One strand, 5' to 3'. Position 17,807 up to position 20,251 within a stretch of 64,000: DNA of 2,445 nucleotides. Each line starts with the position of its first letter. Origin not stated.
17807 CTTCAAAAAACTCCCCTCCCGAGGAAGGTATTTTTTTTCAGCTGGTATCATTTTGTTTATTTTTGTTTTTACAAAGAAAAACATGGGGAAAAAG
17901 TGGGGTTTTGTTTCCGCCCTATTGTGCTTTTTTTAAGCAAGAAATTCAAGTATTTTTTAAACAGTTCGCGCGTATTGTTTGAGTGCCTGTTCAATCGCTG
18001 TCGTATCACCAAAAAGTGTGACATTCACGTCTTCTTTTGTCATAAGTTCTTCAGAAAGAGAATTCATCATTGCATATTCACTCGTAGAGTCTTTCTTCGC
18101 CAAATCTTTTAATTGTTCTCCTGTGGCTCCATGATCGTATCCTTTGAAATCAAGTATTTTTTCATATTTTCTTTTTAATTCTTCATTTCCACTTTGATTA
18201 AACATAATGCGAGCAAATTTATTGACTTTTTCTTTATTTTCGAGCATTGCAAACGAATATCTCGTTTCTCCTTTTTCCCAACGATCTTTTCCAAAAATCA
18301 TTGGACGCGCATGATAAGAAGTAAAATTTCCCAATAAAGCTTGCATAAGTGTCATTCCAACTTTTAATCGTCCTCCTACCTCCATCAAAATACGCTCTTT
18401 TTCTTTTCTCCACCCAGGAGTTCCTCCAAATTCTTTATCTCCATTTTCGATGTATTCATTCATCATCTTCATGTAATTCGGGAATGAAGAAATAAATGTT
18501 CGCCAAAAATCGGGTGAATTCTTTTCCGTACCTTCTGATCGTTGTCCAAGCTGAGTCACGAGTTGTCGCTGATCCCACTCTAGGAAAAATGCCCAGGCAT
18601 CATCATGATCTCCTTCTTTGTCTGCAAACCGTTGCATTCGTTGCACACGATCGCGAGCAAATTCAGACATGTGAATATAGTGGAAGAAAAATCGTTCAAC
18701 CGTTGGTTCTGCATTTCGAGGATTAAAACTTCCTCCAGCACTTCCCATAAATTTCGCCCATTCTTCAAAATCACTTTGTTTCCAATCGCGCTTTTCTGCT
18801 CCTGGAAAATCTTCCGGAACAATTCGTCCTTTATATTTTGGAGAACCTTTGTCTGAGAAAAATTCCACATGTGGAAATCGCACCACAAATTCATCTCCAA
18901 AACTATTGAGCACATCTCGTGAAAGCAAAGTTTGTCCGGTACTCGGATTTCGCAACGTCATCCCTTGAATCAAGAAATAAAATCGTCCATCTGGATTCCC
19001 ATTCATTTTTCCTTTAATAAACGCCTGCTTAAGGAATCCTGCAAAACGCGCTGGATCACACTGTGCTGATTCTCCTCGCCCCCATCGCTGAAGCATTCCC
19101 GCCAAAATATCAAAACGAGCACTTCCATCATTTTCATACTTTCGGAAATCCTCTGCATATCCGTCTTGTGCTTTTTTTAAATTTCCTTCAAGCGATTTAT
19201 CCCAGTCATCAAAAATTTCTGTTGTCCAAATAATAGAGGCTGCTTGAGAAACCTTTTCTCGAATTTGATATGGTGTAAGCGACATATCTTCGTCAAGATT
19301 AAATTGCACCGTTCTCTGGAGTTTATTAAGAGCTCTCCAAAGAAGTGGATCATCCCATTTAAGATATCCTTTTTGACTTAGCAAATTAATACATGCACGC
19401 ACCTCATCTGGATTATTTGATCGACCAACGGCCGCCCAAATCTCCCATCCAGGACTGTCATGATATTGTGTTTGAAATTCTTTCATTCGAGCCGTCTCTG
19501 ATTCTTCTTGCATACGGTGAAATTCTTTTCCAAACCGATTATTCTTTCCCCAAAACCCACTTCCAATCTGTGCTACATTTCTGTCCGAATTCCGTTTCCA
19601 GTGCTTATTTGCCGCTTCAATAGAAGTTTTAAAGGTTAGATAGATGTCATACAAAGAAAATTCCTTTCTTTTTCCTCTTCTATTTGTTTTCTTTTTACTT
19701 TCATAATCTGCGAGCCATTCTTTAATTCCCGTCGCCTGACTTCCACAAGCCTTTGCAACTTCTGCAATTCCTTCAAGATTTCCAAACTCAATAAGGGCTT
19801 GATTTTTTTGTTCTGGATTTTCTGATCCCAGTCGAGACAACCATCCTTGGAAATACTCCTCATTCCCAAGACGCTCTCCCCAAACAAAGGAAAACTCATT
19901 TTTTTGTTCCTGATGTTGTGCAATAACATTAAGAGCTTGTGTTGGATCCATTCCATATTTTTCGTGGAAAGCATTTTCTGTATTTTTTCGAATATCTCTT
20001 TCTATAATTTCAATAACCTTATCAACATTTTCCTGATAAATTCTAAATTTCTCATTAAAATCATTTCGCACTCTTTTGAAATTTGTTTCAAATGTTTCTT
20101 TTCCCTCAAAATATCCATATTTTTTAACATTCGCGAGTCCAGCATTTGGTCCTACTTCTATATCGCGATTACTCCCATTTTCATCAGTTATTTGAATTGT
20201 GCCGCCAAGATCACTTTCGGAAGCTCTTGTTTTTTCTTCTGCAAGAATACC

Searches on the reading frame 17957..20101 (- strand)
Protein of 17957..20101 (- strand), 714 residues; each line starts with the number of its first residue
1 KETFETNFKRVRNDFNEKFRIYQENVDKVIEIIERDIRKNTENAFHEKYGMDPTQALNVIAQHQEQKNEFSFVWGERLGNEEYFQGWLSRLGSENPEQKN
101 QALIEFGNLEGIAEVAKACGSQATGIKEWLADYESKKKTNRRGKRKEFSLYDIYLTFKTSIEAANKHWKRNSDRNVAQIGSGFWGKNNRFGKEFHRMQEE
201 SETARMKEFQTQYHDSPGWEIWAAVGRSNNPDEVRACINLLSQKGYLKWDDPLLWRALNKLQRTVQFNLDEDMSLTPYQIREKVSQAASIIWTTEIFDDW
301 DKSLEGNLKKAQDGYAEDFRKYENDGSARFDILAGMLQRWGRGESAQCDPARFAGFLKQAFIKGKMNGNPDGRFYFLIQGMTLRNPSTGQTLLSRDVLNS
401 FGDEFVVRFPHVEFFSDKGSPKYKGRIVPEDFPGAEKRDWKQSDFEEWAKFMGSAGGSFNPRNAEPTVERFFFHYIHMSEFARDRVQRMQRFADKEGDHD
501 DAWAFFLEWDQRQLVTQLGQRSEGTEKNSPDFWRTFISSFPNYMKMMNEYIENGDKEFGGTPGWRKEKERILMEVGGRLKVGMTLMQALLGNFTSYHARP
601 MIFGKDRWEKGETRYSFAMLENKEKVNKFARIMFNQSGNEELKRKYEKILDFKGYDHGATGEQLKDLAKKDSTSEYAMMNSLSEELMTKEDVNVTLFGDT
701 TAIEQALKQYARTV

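Call 102: search_solved_structures(query=window:17957-20101:-, max_evalue=10)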
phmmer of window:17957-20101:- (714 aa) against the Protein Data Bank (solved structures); distinct sequences matched with E-value up to 10: 0.
